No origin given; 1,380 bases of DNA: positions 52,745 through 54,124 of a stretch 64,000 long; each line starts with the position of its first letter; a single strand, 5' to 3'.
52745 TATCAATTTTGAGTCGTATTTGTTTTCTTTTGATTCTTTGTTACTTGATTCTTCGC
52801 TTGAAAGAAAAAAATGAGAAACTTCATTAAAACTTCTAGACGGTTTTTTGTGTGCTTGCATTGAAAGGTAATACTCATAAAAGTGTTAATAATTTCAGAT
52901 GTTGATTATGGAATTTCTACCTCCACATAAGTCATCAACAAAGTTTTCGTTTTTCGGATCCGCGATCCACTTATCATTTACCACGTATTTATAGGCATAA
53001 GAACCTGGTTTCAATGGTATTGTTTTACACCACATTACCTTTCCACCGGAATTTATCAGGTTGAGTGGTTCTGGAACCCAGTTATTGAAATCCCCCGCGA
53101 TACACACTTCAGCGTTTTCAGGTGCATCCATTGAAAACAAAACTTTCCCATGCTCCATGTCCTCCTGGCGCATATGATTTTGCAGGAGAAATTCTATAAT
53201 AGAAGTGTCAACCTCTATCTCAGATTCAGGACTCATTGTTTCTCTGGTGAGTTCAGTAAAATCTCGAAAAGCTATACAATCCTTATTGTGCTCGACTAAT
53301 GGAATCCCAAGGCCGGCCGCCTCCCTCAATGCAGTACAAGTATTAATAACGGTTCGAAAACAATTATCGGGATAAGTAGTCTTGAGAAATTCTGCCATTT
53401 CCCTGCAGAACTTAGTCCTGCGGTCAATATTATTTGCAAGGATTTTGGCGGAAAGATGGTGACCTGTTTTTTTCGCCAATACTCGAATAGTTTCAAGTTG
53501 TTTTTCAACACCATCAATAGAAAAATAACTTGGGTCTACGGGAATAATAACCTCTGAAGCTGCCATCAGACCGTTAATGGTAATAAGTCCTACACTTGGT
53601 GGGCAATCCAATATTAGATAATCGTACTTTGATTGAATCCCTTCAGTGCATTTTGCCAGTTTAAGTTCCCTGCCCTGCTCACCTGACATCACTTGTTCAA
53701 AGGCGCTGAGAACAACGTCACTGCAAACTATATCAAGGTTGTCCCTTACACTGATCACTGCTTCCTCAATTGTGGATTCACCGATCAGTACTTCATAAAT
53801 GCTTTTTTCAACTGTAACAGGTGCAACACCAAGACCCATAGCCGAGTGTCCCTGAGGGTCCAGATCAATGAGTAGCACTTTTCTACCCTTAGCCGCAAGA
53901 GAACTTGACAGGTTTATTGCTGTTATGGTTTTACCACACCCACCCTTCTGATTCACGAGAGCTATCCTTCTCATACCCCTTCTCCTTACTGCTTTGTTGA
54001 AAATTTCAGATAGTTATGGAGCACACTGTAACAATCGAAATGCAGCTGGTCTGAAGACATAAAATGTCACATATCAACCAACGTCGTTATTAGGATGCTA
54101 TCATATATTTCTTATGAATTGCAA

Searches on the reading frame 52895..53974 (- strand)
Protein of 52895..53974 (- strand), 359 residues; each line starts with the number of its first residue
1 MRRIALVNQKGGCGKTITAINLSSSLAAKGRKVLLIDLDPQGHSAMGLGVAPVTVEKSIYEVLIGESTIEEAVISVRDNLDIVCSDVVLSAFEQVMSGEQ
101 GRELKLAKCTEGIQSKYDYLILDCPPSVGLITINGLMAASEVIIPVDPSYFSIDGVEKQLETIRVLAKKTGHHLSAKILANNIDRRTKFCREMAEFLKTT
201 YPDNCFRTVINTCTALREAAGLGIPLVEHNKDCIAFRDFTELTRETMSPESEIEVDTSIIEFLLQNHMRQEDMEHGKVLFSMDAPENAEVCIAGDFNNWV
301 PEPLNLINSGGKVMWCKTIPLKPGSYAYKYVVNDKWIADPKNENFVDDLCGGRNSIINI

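Call 6: search_protein_families(library=pfam, proteins=[window:52895-53974:-], max_evalue=0.01)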
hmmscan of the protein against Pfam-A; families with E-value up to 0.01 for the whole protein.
window:52895-53974:- (359 aa): 11 families
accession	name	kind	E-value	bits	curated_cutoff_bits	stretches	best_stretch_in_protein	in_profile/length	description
PF13614.12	AAA_31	-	1.1e-52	179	27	1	1-174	1-175/177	AAA domain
PF01656.29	CbiA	-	4.7e-17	62.6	25.4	1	4-224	1-123/125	CobQ/CobB/MinD/ParA nucleotide binding domain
PF09140.17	MipZ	-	2.5e-11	43.9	20.7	2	3-42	2-41/262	ATPase MipZ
PF10609.15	ParA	-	6.4e-11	42.6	27.1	1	3-165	5-162/246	NUBPL iron-transfer P-loop NTPase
PF16561.11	AMPK1_CBM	-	3.6e-09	37.2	26.8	1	288-358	12-78/85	Glycogen recognition site of AMP-activated protein kinase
PF06564.18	CBP_BcsQ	-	1.1e-08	35.4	21.3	1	1-243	1-230/234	Cellulose biosynthesis protein BcsQ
PF00142.24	Fer4_NifH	-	8.1e-07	29.2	25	1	7-46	5-44/271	4Fe-4S iron sulfur cluster binding proteins, NifH/frxC family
PF02922.24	CBM_48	-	3.1e-05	24.6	22.4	1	272-339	9-80/83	Carbohydrate-binding module 48 (Isoamylase N-terminal domain)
PF02374.21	ArsA_ATPase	-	0.00011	22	24.3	1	3-41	2-40/305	Anion-transporting ATPase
PF16575.11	CLP1_P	-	0.00035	20.9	26.6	0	13-42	5-35/188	mRNA cleavage and polyadenylation factor CLP1 P-loop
PF07015.17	VirC1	-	0.0022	17.8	24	1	1-39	1-39/231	VirC1 protein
